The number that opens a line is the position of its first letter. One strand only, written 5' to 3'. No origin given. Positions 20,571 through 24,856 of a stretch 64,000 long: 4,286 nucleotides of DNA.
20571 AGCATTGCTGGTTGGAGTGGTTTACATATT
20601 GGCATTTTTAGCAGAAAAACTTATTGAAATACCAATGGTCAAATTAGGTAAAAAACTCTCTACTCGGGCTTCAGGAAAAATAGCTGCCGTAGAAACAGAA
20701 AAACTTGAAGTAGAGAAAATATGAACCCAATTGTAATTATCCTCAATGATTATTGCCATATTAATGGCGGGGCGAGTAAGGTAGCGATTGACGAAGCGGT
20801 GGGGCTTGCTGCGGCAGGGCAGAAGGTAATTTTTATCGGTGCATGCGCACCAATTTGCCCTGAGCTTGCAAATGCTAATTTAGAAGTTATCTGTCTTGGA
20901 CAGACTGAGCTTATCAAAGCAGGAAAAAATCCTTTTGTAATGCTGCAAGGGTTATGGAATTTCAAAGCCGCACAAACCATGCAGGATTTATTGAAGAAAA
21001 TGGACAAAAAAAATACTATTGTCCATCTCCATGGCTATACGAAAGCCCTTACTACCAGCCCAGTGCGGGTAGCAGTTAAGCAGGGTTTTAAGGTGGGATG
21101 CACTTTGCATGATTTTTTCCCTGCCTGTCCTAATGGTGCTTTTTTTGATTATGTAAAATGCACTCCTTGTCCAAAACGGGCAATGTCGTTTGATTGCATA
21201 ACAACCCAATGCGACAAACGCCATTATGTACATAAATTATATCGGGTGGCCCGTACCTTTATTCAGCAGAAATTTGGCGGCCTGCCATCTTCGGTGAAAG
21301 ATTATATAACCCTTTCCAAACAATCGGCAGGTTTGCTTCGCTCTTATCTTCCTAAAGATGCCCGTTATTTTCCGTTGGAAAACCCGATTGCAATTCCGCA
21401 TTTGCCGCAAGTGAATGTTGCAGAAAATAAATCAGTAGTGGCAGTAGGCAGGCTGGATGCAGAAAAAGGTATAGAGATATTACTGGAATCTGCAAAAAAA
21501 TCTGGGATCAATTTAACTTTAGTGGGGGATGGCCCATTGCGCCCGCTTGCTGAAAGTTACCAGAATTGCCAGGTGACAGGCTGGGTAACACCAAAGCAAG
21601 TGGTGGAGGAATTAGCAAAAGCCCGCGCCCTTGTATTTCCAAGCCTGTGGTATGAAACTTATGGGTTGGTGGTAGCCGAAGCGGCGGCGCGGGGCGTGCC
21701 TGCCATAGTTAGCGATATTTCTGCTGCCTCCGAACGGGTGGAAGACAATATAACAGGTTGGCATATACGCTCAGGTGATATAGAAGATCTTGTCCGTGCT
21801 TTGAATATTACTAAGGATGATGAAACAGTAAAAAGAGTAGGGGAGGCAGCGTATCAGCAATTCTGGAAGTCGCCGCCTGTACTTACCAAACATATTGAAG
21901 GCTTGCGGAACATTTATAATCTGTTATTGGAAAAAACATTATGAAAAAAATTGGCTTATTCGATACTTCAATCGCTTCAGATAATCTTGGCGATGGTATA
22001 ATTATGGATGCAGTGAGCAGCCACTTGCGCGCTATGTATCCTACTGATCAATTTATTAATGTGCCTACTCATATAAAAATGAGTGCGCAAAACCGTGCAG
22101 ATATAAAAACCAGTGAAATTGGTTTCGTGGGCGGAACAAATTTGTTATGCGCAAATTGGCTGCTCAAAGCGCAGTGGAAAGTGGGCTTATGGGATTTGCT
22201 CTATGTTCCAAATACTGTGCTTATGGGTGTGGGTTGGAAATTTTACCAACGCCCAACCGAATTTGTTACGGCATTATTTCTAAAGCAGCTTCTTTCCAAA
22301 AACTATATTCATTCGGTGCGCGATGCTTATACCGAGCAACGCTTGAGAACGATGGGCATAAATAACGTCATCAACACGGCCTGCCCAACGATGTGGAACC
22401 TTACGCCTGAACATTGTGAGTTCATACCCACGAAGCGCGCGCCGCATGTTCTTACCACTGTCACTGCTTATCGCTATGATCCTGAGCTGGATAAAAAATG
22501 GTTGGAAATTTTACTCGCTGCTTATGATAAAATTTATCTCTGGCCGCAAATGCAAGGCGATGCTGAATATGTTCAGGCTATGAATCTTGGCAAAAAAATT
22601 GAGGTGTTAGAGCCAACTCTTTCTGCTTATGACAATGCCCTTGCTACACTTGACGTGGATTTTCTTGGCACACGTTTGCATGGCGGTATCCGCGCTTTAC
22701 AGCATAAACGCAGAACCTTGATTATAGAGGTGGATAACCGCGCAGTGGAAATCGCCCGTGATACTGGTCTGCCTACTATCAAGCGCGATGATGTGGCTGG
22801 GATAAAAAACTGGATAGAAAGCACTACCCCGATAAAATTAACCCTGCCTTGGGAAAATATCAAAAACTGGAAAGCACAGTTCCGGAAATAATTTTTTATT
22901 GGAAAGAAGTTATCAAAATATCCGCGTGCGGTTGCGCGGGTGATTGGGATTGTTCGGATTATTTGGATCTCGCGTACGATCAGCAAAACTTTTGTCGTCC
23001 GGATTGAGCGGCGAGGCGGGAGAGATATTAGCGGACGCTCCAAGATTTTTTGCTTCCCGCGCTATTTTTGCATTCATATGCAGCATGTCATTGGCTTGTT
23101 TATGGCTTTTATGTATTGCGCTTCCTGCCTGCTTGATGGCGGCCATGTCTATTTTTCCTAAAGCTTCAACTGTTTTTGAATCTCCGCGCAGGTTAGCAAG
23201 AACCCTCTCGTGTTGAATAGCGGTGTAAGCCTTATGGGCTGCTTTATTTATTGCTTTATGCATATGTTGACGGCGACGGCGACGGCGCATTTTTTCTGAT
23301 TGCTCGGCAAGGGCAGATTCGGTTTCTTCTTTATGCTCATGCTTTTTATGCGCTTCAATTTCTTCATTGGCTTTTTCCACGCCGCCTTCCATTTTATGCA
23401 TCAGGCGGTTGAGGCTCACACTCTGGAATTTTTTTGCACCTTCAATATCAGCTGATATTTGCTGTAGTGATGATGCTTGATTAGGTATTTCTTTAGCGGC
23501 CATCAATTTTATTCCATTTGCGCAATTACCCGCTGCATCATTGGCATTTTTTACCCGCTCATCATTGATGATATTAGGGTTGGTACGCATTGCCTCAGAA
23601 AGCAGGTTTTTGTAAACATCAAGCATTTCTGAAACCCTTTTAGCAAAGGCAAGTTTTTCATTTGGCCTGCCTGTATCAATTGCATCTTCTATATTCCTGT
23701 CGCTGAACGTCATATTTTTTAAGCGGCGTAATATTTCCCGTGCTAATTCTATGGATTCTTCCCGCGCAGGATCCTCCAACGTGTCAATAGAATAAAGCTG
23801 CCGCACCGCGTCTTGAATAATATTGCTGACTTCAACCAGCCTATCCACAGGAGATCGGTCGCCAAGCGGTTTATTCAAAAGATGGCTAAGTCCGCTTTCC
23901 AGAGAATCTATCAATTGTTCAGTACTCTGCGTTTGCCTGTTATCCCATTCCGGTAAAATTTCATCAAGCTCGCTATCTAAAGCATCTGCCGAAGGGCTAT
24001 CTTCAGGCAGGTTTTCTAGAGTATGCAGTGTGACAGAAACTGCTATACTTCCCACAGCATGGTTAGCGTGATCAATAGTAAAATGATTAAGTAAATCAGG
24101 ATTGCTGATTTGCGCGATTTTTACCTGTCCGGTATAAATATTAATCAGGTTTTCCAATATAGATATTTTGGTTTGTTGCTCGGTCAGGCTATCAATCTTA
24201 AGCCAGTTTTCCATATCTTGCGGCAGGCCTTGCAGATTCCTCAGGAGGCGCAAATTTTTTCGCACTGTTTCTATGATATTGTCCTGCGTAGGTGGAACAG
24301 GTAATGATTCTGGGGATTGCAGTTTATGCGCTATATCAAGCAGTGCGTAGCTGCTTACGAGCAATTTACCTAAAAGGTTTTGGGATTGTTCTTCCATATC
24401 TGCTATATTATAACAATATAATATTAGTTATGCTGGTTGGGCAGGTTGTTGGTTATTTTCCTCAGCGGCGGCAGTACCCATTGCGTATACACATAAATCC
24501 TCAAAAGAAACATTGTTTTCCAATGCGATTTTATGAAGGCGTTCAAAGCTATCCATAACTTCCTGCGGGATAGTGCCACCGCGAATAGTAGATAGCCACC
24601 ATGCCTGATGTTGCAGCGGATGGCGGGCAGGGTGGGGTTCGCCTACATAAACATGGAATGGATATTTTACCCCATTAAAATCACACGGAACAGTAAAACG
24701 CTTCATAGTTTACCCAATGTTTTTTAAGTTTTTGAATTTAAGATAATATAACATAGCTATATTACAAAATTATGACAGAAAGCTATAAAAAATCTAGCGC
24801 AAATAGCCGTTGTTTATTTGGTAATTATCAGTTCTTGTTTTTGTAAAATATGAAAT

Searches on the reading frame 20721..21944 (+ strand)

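Call 52: search_protein_families(library=pfam, proteins=[window:20721-21944:+], max_evalue=0.0001)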
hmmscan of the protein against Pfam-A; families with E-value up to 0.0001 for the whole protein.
window:20721-21944:+ (407 aa): 5 families
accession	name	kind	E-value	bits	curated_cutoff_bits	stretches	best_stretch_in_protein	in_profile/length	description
PF00534.26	Glycos_transf_1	-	1.7e-26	93.2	26.4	1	235-379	14-171/172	Glycosyl transferases group 1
PF13692.12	Glyco_trans_1_4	-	5.4e-24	85.5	27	1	237-362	2-137/142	Glycosyl transferases group 1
PF20706.3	GT4-conflict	-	5.9e-07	29.2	26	1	291-347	272-327/385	Family 4 Glycosyltransferase in conflict systems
PF13524.12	Glyco_trans_1_2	-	2.7e-05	24.6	25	1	253-383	4-131/144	Glycosyl transferase-like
PF13439.12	Glyco_transf_4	-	2.8e-05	24.6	28.5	1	16-142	2-109/170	Glycosyltransferase Family 4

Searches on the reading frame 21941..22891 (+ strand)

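Call 52: search_protein_families(library=pfam, proteins=[window:21941-22891:+], max_evalue=0.0001)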
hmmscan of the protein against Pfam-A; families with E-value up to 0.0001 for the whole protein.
window:21941-22891:+ (316 aa): 1 family
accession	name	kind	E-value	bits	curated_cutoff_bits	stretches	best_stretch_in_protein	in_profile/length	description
PF04230.19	PS_pyruv_trans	-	1.2e-20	75.1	25.3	1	15-266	1-280/280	Polysaccharide pyruvyl transferase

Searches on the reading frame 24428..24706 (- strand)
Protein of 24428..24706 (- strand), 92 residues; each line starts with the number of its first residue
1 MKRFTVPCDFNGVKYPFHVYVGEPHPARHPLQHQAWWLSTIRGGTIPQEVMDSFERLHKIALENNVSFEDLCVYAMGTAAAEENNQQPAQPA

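Call 53: search_protein_families(library=pfam, proteins=[window:24428-24706:-], max_evalue=0.0001)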
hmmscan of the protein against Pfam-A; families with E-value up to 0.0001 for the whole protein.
window:24428-24706:- (92 aa): 1 family
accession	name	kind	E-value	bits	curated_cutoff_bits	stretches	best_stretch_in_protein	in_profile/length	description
PF11020.14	DUF2610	-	3.5e-36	123.4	21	1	1-80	1-80/81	Domain of unknown function (DUF2610)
